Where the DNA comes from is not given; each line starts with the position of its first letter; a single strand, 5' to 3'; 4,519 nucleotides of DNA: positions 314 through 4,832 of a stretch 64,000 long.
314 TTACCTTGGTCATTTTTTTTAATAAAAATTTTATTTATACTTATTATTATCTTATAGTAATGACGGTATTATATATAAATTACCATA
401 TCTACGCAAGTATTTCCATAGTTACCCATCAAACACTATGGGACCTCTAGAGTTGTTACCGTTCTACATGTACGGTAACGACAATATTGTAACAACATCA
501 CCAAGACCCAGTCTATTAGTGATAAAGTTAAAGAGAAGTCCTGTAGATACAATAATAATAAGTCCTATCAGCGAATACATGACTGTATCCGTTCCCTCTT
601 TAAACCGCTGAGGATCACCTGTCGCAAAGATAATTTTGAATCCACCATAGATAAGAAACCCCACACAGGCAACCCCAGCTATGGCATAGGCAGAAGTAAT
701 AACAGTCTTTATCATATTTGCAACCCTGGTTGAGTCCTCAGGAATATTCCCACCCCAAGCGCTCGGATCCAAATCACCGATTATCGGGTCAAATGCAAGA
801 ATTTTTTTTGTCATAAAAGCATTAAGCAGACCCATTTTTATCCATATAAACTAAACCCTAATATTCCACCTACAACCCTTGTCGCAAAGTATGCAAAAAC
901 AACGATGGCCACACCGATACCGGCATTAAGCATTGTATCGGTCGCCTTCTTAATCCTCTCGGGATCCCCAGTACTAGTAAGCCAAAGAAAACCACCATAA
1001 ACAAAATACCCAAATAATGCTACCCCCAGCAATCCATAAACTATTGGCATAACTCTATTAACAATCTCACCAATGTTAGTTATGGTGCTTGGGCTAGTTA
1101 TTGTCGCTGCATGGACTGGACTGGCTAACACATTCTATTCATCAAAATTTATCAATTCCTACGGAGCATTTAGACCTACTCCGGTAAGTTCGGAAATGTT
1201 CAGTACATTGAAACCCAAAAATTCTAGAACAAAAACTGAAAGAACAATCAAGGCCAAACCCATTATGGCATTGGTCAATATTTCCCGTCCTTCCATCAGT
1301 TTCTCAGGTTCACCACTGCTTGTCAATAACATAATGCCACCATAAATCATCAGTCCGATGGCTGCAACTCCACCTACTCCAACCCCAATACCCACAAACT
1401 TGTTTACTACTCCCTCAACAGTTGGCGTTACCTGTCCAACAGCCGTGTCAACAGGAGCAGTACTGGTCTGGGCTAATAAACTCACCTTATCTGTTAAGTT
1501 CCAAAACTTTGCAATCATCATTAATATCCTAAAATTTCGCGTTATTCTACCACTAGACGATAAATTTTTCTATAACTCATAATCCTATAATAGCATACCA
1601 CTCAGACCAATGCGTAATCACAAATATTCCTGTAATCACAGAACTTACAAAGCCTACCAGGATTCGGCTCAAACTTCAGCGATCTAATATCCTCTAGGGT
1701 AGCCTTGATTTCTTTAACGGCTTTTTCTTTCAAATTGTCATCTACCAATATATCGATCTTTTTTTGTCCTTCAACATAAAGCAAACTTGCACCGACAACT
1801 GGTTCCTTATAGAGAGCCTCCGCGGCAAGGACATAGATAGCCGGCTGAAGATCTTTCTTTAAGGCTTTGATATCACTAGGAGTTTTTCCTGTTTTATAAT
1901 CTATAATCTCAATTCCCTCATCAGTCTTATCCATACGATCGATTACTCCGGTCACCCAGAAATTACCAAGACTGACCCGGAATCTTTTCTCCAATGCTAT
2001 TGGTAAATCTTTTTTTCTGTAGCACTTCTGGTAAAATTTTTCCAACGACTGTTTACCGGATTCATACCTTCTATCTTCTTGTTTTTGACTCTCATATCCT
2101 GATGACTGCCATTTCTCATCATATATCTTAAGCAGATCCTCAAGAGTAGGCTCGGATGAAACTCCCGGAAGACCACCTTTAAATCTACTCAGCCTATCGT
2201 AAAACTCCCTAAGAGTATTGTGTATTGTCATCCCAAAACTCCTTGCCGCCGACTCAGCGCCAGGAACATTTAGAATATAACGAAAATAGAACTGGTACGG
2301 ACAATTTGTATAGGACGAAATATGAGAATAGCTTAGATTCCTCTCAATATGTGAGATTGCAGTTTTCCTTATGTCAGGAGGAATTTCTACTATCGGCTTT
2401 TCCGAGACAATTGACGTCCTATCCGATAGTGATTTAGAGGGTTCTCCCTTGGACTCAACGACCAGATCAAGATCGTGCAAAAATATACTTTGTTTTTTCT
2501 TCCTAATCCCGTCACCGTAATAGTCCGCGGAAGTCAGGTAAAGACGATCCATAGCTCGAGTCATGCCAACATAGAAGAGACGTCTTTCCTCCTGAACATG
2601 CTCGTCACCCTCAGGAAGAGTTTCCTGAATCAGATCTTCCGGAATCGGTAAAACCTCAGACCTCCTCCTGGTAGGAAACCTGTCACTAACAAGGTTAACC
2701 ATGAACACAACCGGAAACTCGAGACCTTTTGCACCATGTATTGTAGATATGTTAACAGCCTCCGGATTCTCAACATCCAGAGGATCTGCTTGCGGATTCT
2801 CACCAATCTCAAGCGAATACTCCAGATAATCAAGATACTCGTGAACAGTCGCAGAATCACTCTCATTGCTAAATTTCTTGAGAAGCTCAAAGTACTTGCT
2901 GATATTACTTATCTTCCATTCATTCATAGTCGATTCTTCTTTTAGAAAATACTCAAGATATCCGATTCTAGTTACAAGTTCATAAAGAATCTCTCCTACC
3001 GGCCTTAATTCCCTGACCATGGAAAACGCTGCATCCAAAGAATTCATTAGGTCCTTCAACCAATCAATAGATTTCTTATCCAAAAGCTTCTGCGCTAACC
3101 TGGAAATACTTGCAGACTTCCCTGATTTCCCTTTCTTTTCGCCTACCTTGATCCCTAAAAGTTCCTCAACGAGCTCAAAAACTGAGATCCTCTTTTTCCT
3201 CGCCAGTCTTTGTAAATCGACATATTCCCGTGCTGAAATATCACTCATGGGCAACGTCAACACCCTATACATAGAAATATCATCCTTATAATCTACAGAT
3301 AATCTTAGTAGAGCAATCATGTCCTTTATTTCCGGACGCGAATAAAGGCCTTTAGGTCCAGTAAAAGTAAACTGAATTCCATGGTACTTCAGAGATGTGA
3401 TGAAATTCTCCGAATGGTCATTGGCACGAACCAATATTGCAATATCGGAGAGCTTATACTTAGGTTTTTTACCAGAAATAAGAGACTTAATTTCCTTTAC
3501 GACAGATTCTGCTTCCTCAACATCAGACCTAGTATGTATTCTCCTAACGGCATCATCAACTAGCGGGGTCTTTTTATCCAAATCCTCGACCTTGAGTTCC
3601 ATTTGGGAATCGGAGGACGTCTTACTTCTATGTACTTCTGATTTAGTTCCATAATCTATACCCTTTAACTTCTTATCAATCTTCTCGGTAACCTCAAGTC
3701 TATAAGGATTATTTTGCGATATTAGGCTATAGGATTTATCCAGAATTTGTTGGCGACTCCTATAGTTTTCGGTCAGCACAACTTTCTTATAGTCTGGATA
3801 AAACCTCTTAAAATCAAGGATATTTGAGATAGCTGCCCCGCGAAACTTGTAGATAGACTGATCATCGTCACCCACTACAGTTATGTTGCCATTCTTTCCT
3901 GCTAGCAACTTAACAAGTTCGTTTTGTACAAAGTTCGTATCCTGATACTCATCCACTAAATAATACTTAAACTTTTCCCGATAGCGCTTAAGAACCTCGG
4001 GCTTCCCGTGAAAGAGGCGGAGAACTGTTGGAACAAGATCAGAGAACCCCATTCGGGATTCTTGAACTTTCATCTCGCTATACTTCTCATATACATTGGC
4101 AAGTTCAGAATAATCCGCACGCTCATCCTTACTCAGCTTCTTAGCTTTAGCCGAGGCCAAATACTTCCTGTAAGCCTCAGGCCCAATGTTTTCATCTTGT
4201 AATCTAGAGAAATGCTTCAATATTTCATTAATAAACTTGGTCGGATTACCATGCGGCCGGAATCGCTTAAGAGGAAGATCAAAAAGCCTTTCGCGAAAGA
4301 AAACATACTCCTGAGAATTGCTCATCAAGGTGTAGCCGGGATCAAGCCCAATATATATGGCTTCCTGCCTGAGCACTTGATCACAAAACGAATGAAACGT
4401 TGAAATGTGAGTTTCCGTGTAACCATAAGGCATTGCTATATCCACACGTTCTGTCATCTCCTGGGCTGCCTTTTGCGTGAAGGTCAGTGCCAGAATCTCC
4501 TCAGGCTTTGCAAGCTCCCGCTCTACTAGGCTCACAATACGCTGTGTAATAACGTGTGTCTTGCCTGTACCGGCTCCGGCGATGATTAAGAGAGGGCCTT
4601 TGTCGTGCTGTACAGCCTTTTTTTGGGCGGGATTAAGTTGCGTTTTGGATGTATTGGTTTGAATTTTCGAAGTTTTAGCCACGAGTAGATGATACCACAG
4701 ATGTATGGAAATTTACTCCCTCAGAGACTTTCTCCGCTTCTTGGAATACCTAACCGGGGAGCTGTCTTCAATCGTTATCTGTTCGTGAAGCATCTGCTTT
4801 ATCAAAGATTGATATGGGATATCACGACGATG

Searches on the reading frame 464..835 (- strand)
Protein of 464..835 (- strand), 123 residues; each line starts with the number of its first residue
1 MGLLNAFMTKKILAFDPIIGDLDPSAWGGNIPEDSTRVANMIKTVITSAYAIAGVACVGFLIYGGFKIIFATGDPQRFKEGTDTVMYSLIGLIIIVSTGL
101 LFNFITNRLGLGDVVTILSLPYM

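Call 66: search_protein_families(library=pfam, proteins=[window:464-835:-], max_evalue=0.0001)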
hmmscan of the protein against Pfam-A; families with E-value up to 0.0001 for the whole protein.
window:464-835:- (123 aa): 1 family
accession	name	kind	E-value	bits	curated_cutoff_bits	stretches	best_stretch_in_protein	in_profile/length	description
PF18895.5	T4SS_pilin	-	6.1e-12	45.9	26.6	1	38-105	5-71/71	Type IV secretion system pilin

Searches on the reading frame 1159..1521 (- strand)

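Call 66: search_protein_families(library=pfam, proteins=[window:1159-1521:-], max_evalue=0.0001)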
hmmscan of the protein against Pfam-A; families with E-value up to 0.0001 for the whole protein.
window:1159-1521:- (120 aa): 1 family
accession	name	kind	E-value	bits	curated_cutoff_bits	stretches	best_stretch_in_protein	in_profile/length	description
PF18895.5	T4SS_pilin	-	5.5e-07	30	26.6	1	34-101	4-70/71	Type IV secretion system pilin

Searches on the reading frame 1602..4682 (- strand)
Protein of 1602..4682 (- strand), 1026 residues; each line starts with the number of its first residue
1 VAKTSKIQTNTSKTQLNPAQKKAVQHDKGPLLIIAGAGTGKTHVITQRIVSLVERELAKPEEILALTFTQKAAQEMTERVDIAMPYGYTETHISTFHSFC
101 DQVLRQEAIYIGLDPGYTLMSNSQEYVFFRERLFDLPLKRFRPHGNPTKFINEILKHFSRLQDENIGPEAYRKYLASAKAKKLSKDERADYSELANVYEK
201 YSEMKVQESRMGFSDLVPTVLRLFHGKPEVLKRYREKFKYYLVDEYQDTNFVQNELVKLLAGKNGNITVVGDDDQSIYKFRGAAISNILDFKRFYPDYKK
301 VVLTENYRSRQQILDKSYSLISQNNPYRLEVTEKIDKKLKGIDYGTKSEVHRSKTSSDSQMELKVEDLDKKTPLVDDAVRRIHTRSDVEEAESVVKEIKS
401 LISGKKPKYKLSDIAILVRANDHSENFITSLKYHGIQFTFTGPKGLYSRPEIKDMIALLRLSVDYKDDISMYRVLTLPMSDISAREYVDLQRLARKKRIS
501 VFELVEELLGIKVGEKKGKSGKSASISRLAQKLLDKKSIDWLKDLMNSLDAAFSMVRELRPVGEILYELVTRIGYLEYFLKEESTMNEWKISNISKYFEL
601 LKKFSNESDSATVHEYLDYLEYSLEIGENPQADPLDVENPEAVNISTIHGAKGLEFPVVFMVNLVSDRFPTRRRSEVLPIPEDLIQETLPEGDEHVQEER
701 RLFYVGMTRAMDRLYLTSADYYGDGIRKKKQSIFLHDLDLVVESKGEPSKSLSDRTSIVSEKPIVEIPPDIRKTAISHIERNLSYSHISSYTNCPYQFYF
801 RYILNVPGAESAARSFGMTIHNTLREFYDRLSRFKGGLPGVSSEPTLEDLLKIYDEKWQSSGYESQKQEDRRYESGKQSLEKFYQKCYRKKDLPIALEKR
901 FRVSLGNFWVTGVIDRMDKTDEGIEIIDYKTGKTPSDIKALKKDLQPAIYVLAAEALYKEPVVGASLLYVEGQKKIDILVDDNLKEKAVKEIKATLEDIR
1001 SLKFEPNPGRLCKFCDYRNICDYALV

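Call 66: search_protein_families(library=pfam, proteins=[window:1602-4682:-], max_evalue=0.0001)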
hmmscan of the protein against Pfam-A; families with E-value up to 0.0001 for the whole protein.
window:1602-4682:- (1026 aa): 7 families
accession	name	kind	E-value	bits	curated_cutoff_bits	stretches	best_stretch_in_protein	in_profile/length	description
PF00580.27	UvrD-helicase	-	4e-77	260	23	1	16-295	1-270/271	UvrD/REP helicase N-terminal domain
PF13361.12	UvrD_C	-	1.1e-51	176.7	25.6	1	301-719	1-348/350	UvrD-like helicase C-terminal domain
PF12705.13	PDDEXK_1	-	2.6e-39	136.1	22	1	783-1022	2-247/247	PD-(D/E)XK nuclease superfamily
PF13245.12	AAA_19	-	2.3e-24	86.5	25.1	1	20-281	1-134/134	AAA domain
PF13538.12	UvrD_C_2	-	4.1e-11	43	27.4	0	645-668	4-27/52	UvrD-like helicase C-terminal domain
PF13604.12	AAA_30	-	1.5e-08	35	27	0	15-83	1-69/191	AAA domain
PF01930.23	Cas_Cas4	-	4.4e-08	33.8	22.7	1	869-1021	27-158/160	Domain of unknown function DUF83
